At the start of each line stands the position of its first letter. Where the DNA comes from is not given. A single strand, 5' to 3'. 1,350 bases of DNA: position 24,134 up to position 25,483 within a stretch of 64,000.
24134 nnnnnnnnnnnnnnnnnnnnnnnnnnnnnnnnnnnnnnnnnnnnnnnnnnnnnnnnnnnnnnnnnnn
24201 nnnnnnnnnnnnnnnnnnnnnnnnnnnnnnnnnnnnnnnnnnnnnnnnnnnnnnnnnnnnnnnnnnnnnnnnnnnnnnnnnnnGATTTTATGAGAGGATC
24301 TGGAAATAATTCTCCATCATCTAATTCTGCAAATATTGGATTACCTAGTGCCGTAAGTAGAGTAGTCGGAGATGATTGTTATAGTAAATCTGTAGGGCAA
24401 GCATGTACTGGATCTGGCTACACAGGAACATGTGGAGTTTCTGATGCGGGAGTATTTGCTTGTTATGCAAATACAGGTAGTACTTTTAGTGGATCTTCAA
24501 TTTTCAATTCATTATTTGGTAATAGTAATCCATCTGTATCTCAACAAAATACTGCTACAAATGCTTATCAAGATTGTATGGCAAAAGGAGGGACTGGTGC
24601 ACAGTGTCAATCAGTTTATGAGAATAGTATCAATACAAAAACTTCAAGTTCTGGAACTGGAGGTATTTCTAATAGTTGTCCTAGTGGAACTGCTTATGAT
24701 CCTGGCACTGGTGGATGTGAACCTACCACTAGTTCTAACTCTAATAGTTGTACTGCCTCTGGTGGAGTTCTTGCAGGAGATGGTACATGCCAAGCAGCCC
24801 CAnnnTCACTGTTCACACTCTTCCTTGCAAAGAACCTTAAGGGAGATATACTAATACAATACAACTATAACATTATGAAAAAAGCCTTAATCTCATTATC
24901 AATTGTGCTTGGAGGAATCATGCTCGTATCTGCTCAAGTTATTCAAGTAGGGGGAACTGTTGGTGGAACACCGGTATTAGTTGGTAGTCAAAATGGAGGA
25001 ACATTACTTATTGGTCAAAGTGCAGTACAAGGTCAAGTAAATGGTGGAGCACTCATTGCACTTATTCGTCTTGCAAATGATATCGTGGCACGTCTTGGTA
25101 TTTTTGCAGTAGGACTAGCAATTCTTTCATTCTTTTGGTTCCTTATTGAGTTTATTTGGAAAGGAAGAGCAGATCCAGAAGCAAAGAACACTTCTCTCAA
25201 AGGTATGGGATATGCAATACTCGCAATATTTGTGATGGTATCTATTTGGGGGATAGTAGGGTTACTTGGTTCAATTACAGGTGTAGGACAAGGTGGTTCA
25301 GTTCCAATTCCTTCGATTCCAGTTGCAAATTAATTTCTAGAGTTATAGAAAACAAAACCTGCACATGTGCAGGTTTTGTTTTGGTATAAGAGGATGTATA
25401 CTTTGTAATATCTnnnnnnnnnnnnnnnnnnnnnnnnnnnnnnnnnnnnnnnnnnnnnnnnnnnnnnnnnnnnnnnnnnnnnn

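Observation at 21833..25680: Cluster of four tandem paralogous pilin-like genes preceded by a secreted SBP-like protein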

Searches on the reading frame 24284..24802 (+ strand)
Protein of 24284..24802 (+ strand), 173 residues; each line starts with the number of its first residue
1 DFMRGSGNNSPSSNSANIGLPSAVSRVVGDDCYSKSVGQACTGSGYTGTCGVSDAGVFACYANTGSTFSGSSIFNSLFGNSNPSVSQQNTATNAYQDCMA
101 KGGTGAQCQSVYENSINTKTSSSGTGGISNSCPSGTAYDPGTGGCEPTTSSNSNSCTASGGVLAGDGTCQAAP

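Call 71: search_protein_families(library=pfam, proteins=[window:24284-24802:+], max_evalue=0.01)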
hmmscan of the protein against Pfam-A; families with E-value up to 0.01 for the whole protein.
seq(173 aa): 0 families

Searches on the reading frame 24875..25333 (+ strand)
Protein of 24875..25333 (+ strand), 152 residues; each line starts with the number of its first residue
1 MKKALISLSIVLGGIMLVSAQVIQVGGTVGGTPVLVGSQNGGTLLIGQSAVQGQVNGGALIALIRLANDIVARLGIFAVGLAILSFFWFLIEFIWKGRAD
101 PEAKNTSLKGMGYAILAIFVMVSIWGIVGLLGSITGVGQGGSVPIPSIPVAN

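Call 3: search_protein_families(library=pfam, proteins=[window:24875-25333:+], max_evalue=1)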
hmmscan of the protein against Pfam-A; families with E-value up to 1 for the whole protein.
window:24875-25333:+ (152 aa): 2 families
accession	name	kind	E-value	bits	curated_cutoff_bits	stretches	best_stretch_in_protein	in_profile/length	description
PF18895.5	T4SS_pilin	-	0.00022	21.6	26.6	1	66-131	8-71/71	Type IV secretion system pilin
PF19747.4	DUF6234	-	0.45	11.4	27.5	1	65-122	3-63/129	Family of unknown function (DUF6234)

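Call 4: search_protein_families(library=ncbifam, proteins=[window:24875-25333:+], max_evalue=1)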
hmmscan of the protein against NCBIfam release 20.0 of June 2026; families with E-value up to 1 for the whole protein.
window:24875-25333:+ (152 aa): 1 family
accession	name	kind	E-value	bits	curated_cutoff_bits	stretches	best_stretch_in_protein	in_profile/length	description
NF045849.1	ICE_MMCAP2_0565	equivalog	0.17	11.6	40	1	74-131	17-76/80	Mbov_0395 family pilin-like conjugal transfer protein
